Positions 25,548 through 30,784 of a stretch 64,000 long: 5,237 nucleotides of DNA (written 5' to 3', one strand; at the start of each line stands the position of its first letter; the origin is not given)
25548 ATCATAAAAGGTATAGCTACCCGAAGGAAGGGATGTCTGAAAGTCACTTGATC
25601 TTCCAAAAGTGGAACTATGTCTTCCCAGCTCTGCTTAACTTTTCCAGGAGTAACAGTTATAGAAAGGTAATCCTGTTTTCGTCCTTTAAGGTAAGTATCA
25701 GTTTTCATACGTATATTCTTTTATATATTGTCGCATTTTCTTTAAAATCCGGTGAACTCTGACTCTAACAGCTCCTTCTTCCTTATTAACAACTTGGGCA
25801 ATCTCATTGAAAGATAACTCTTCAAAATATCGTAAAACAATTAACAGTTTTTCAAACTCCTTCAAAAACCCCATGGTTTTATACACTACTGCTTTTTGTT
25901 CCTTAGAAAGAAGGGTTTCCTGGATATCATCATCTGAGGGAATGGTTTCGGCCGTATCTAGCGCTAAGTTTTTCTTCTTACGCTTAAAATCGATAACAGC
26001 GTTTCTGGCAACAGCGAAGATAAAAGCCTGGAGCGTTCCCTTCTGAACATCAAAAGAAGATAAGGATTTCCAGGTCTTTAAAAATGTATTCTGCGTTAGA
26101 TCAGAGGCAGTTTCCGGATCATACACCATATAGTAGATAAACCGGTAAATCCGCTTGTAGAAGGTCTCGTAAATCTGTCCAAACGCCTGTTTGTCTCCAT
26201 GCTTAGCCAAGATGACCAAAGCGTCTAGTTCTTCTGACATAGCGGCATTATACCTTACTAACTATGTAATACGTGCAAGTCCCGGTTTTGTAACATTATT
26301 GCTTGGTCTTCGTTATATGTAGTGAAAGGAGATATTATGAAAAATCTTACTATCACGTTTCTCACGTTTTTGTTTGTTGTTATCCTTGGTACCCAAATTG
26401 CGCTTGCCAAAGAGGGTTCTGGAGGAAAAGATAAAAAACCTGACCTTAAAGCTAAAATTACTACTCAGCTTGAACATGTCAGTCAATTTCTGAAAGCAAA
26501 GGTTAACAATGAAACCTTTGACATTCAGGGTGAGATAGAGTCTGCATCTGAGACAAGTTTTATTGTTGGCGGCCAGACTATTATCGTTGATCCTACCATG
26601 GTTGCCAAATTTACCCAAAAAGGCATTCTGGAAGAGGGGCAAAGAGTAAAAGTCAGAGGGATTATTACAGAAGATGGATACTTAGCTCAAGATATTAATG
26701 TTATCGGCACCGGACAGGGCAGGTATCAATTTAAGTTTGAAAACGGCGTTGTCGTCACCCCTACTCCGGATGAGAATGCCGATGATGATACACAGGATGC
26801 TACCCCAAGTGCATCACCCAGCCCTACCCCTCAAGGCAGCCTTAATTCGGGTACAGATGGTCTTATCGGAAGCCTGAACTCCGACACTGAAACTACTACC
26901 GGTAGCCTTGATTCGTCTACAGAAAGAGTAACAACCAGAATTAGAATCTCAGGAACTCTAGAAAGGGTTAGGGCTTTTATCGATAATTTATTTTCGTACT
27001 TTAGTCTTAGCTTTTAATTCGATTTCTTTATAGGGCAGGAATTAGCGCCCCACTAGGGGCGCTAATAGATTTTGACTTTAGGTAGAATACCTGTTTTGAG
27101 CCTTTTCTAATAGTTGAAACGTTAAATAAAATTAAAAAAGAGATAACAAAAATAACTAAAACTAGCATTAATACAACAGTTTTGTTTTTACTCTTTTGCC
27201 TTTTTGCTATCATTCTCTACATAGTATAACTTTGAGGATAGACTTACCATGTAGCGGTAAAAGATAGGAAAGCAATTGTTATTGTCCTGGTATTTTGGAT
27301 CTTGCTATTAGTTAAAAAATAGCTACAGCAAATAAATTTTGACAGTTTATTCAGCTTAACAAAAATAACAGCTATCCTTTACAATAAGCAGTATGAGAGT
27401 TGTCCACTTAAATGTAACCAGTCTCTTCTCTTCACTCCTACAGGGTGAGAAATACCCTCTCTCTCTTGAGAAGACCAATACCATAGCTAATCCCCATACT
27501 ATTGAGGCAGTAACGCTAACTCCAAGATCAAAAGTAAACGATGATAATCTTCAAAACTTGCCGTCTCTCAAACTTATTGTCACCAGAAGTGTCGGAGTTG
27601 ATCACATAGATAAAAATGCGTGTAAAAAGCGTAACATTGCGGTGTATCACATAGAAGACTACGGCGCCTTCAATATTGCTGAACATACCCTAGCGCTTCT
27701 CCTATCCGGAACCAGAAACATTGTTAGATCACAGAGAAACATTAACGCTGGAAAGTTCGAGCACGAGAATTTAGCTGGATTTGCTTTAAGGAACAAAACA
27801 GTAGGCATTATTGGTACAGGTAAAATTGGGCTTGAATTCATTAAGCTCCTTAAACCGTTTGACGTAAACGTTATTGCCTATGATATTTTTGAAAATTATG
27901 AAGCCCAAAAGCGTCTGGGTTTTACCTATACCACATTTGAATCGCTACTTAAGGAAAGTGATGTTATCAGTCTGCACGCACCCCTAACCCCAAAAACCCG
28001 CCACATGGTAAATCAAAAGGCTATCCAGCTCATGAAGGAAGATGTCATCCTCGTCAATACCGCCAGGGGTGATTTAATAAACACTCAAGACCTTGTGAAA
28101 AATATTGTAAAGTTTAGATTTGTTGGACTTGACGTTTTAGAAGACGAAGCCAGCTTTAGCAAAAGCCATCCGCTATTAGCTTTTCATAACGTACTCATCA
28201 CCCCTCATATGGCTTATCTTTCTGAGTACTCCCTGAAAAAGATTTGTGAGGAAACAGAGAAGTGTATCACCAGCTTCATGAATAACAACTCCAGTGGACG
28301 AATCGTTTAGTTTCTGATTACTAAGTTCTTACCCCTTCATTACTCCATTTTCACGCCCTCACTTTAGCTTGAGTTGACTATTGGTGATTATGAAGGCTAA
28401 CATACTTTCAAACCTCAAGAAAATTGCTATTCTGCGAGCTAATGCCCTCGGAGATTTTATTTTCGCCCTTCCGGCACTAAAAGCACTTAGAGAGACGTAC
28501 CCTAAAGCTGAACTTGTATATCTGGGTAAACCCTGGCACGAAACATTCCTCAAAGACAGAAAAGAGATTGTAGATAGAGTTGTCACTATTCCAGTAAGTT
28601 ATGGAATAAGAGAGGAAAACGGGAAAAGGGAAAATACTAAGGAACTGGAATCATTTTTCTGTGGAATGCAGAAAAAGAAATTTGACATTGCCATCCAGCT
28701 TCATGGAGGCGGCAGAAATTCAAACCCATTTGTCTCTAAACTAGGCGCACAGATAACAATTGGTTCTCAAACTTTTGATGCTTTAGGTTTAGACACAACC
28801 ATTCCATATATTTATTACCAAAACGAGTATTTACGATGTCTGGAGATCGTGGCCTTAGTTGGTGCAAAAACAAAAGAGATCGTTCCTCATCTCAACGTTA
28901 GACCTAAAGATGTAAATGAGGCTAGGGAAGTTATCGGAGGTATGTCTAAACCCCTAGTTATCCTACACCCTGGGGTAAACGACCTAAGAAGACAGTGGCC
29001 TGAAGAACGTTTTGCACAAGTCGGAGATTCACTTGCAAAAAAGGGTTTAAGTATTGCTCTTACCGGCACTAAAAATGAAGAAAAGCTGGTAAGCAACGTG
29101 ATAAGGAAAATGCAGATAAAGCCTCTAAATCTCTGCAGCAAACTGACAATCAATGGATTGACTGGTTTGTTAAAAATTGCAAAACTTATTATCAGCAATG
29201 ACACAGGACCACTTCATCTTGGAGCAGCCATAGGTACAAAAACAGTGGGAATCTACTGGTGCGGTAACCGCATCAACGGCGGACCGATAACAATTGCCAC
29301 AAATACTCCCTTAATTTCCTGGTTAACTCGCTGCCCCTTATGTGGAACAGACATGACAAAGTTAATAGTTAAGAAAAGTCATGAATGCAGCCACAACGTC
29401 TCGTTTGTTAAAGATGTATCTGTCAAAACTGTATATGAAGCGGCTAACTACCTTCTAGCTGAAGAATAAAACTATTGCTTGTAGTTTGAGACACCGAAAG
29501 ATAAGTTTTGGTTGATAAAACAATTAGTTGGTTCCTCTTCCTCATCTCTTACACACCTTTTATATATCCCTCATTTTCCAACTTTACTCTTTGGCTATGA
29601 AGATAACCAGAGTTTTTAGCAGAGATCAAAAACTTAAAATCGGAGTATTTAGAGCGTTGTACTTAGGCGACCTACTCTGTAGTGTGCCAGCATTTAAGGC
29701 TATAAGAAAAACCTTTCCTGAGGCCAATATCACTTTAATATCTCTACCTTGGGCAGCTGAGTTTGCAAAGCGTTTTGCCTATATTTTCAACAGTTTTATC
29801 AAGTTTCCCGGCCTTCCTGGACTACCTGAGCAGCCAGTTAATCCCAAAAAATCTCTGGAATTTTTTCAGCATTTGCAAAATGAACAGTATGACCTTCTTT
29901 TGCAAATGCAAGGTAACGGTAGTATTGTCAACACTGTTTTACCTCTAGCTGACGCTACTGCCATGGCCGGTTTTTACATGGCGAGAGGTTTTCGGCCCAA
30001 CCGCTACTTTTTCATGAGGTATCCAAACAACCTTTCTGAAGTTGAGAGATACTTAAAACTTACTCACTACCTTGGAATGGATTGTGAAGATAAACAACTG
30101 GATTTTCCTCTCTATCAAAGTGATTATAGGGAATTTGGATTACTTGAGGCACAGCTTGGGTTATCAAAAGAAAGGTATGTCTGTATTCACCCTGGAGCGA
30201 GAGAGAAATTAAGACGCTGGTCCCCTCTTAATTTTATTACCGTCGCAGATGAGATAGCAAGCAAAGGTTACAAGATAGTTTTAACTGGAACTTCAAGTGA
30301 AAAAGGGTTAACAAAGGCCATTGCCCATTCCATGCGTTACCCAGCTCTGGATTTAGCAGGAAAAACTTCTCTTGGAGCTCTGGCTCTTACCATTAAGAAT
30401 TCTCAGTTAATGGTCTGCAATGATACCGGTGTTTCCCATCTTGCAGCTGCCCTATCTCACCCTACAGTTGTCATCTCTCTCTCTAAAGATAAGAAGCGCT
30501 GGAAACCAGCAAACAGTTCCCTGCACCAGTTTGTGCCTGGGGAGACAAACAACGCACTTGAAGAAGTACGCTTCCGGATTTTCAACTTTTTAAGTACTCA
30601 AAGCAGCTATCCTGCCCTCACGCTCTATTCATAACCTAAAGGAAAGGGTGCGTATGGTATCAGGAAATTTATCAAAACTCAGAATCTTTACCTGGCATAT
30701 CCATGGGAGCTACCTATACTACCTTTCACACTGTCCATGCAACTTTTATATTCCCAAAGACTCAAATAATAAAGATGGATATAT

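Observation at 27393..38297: ADP-heptose biosynthesis plus three GT9 heptosyltransferase homologs, two GT4 and one GT2, in a genome without LPS signatures: candidate heptose-based protein or cell-wall glycosylation system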

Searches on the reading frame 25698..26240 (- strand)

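Call 8: search_protein_families(library=pfam, proteins=[window:25698-26240:-])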
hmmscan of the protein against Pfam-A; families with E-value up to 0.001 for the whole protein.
window:25698-26240:- (180 aa): 3 families
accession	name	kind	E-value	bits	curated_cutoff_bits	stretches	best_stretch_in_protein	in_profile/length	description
PF04542.20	Sigma70_r2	-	3.4e-16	59.2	24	1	23-90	1-69/71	Sigma-70 region 2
PF04545.22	Sigma70_r4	-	7.4e-10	38.6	24.1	1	126-171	5-50/50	Sigma-70, region 4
PF08281.18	Sigma70_r4_2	-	7.1e-09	35.6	25.7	1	130-169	15-54/54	Sigma-70, region 4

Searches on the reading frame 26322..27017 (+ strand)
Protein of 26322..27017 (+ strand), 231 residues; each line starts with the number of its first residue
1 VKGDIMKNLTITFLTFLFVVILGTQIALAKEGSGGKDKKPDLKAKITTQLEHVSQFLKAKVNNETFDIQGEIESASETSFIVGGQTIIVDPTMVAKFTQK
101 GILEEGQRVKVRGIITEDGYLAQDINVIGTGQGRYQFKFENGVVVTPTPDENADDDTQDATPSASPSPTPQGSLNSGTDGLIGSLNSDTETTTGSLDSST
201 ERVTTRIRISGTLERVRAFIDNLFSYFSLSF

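Call 8: search_protein_families(library=pfam, proteins=[window:26322-27017:+])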
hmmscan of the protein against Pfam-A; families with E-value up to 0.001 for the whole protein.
window:26322-27017:+ (231 aa): 1 family
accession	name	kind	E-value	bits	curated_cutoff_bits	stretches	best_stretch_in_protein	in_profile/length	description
PF18914.6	DUF5666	-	1.2e-09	38.7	27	1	69-125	1-59/60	Domain of unknown function (DUF5666)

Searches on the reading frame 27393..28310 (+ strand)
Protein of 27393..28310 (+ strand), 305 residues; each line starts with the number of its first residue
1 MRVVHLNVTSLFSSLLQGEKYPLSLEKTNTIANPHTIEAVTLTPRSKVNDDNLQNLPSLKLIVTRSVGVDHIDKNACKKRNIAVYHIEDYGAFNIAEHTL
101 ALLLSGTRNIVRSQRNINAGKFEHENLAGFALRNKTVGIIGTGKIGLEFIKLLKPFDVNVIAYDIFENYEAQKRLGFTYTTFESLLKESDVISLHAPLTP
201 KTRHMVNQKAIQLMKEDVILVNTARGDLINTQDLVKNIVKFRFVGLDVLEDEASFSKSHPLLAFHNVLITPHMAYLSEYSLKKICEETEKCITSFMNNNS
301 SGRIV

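Call 3: search_protein_families(library=pfam, proteins=[window:27393-28310:+])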
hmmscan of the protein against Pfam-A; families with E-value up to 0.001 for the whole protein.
window:27393-28310:+ (305 aa): 5 families
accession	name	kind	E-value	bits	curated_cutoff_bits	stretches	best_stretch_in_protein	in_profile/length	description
PF02826.25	2-Hacid_dh_C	-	5.2e-53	179.5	25.1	1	100-274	1-178/178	D-isomer specific 2-hydroxyacid dehydrogenase, NAD binding domain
PF00389.36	2-Hacid_dh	-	2.2e-19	69.9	24.6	1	25-301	28-129/134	D-isomer specific 2-hydroxyacid dehydrogenase, catalytic domain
PF07991.19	KARI_N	-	0.00057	19.9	20.6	1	132-221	2-92/165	Acetohydroxy acid isomeroreductase, NADPH-binding domain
PF03446.21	NAD_binding_2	-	0.00062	20.3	21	1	136-240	1-109/161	NAD binding domain of 6-phosphogluconate dehydrogenase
PF13241.12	NAD_binding_7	-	0.00066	20.7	22.1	0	131-224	4-92/104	Putative NAD(P)-binding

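Call 4: search_protein_families(library=ncbifam, proteins=[window:27393-28310:+])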
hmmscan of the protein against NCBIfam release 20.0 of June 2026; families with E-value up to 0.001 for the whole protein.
window:27393-28310:+ (305 aa): 21 families
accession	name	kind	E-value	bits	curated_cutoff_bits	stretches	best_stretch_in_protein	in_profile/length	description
TIGR01327.1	PGDH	equivalog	1.1e-59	202.7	454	1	25-298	29-303/525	phosphoglycerate dehydrogenase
NF009714.1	PRK13243.1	equivalog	3.5e-50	171.2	455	1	38-296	47-313/332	glyoxylate reductase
NF006263.0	PRK08410.1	equivalog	3.9e-49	167.7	389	1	30-299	35-310/311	D-2-hydroxyacid dehydrogenase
NF000492.1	vanH_gen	exception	7.1e-47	160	540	1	38-290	44-305/312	D-lactate dehydrogenase VanH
NF005069.0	PRK06487.1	equivalog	2.3e-46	158.3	448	1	36-301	47-316/320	2-hydroxyacid dehydrogenase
NF005750.0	PRK07574.1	equivalog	2.4e-43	148.7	329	1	51-299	107-360/386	NAD-dependent formate dehydrogenase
NF000371.1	vanH_Agroup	exception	6.8e-42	143.8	700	1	58-295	71-315/322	VanH-A/VanH-Pt family D-lactate dehydrogenase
NF005387.0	PRK06932.1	equivalog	3.9e-38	131.2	492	1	40-299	47-313/314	2-hydroxyacid dehydrogenase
NF008759.0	PRK11790.1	equivalog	5.5e-38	130.7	404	1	24-301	42-322/410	phosphoglycerate dehydrogenase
NF011938.0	PRK15409.1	equivalog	4.6e-37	127.7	492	1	43-274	51-287/324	glyoxylate/hydroxypyruvate reductase GhrB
NF006374.0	PRK08605.1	subfamily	1.5e-34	119.5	356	1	37-288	49-314/332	D-lactate dehydrogenase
NF000128.1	vanH-Sc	exception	3.5e-34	118.4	650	1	59-288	87-323/337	D-lactate dehydrogenase VanH-Sc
NF005027.0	PRK06436.1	equivalog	8.8e-34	117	261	1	60-297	51-281/303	2-hydroxyacid dehydrogenase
NF000004.1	vanH-D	exception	2.2e-33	115.8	550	1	58-289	72-310/323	D-lactate dehydrogenase VanH-D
NF009127.0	PRK12480.1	equivalog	7e-32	110.7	579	1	29-297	38-321/330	D-lactate dehydrogenase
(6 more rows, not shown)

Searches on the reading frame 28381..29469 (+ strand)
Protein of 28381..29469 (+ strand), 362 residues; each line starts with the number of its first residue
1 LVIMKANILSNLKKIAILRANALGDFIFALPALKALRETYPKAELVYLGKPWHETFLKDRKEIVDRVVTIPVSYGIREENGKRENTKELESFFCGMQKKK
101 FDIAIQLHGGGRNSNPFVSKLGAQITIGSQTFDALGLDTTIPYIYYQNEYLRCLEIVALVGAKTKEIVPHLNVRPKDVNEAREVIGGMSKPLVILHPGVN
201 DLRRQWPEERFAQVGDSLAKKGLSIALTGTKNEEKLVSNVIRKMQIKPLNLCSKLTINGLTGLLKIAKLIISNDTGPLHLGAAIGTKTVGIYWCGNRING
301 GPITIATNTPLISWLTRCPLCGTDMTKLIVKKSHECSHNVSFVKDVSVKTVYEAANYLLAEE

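Call 3: search_protein_families(library=pfam, proteins=[window:28381-29469:+])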
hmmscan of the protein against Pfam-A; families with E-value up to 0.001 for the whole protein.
window:28381-29469:+ (362 aa): 1 family
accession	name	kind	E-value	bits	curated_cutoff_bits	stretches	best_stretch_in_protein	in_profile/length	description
PF01075.23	Glyco_transf_9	-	3.7e-26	92.4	22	1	96-297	8-214/247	Glycosyltransferase family 9 (heptosyltransferase)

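Call 4: search_protein_families(library=ncbifam, proteins=[window:28381-29469:+])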
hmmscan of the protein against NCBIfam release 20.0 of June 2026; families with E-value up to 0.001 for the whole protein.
window:28381-29469:+ (362 aa): 6 families
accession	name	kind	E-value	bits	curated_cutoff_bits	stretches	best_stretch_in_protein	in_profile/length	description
TIGR02193.1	heptsyl_trn_I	equivalog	2.1e-21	76.5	185.3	1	14-293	1-282/320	lipopolysaccharide heptosyltransferase I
TIGR02195.1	heptsyl_trn_II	equivalog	2.3e-19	69.7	134.6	1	15-359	2-338/339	lipopolysaccharide heptosyltransferase II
TIGR02201.1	heptsyl_trn_III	equivalog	4.3e-19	68.8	170.2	1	16-299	3-293/344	putative lipopolysaccharide heptosyltransferase III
NF007742.0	PRK10422.1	equivalog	3.2e-17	62.4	467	1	11-296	4-292/352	lipopolysaccharide core heptosyltransferase RfaQ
NF008204.0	PRK10964.1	equivalog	1.2e-11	44.3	437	1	191-292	180-279/322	lipopolysaccharide heptosyltransferase RfaC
NF008162.0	PRK10916.1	equivalog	1.8e-10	40.5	569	1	168-293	157-288/348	ADP-heptose--LPS heptosyltransferase RfaF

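Call 21: search_solved_structures(query=window:28381-29469:+, max_evalue=0.01, show_alignments=1)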
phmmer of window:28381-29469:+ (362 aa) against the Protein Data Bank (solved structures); distinct sequences matched with E-value up to 0.01: 5.
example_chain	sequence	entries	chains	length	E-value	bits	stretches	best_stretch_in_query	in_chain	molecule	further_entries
3tov_A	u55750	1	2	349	1.3e-16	63.8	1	12-304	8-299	Glycosyl transferase family 9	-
1psw_A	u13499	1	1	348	4.8e-08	35.6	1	189-293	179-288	ADP-HEPTOSE LPS HEPTOSYLTRANSFERASE II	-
2gt1_A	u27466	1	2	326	2.5e-07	33.2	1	192-293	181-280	Lipopolysaccharide heptosyltransferase-1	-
6dfe_A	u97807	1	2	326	2.5e-07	33.2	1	192-293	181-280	ADP-heptose--LPS heptosyltransferase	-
2h1f_A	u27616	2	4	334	2.8e-07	33.1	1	192-293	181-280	Lipopolysaccharide heptosyltransferase-1 | Lipopolysaccharide heptosyltransferase 1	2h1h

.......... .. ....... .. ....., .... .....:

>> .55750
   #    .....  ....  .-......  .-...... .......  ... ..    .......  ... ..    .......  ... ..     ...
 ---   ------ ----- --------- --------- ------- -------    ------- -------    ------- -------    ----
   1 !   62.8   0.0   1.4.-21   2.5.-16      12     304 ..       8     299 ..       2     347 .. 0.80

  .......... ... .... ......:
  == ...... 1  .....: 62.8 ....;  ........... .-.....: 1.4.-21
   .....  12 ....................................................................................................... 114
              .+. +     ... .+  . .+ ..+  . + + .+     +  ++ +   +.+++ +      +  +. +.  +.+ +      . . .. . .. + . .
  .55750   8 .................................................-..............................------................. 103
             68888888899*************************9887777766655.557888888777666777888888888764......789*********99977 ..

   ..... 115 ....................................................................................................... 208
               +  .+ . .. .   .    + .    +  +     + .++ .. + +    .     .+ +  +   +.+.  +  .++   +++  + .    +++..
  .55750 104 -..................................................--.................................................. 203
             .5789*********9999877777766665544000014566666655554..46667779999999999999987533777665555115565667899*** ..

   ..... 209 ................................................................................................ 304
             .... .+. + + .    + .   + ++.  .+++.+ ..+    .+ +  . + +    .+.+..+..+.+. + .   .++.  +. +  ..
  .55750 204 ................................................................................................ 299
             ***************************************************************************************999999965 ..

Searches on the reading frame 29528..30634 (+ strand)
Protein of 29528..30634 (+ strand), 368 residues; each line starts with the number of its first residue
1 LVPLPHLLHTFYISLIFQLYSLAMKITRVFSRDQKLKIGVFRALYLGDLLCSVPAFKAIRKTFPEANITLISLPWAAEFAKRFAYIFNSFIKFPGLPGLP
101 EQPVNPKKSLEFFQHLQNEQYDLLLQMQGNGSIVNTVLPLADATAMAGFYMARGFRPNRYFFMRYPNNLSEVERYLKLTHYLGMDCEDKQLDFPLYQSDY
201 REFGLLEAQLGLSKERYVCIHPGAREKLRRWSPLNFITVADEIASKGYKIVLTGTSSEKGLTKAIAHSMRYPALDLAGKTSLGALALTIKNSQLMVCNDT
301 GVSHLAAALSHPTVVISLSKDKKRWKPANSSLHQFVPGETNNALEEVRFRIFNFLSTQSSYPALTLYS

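Call 3: search_protein_families(library=pfam, proteins=[window:29528-30634:+])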
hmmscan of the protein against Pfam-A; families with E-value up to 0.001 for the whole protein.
window:29528-30634:+ (368 aa): 1 family
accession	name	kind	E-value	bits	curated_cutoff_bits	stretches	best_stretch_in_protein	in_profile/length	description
PF01075.23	Glyco_transf_9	-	6.5e-31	108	22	1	111-337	3-229/247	Glycosyltransferase family 9 (heptosyltransferase)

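Call 4: search_protein_families(library=ncbifam, proteins=[window:29528-30634:+])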
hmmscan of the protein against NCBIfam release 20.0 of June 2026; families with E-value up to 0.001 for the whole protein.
window:29528-30634:+ (368 aa): 7 families
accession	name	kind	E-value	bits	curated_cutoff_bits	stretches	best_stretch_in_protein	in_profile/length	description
NF007742.0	PRK10422.1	equivalog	1e-25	90.3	467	1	36-341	6-312/352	lipopolysaccharide core heptosyltransferase RfaQ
TIGR02201.1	heptsyl_trn_III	equivalog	7.3e-25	87.7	170.2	1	42-338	6-307/344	putative lipopolysaccharide heptosyltransferase III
TIGR02193.1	heptsyl_trn_I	equivalog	2.1e-22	79.8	185.3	1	40-333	4-297/320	lipopolysaccharide heptosyltransferase I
TIGR02195.1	heptsyl_trn_II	equivalog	5.4e-21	75.1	134.6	1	43-317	7-282/339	lipopolysaccharide heptosyltransferase II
NF008162.0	PRK10916.1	equivalog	1.4e-14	54.1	569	1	37-316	2-286/348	ADP-heptose--LPS heptosyltransferase RfaF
NF008204.0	PRK10964.1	equivalog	3.8e-11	42.7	437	1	111-317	77-279/322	lipopolysaccharide heptosyltransferase RfaC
TIGR04414.1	hepto_Aah_TibC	equivalog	2e-06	27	200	1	214-317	203-306/374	autotransporter strand-loop-strand O-heptosyltransferase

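Call 22: search_solved_structures(query=window:29528-30634:+, max_evalue=0.01)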
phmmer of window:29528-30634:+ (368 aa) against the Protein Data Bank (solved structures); distinct sequences matched with E-value up to 0.01: 5.
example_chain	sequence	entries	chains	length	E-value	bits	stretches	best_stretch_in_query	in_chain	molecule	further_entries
1psw_A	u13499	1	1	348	1.8e-12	50.2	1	37-316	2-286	ADP-HEPTOSE LPS HEPTOSYLTRANSFERASE II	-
3tov_A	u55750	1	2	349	1e-08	37.8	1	219-315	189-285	Glycosyl transferase family 9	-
2gt1_A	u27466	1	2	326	1.4e-05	27.5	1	111-316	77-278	Lipopolysaccharide heptosyltransferase-1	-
6dfe_A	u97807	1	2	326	1.4e-05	27.5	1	111-316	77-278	ADP-heptose--LPS heptosyltransferase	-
2h1f_A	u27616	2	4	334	1.5e-05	27.4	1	111-316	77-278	Lipopolysaccharide heptosyltransferase-1 | Lipopolysaccharide heptosyltransferase 1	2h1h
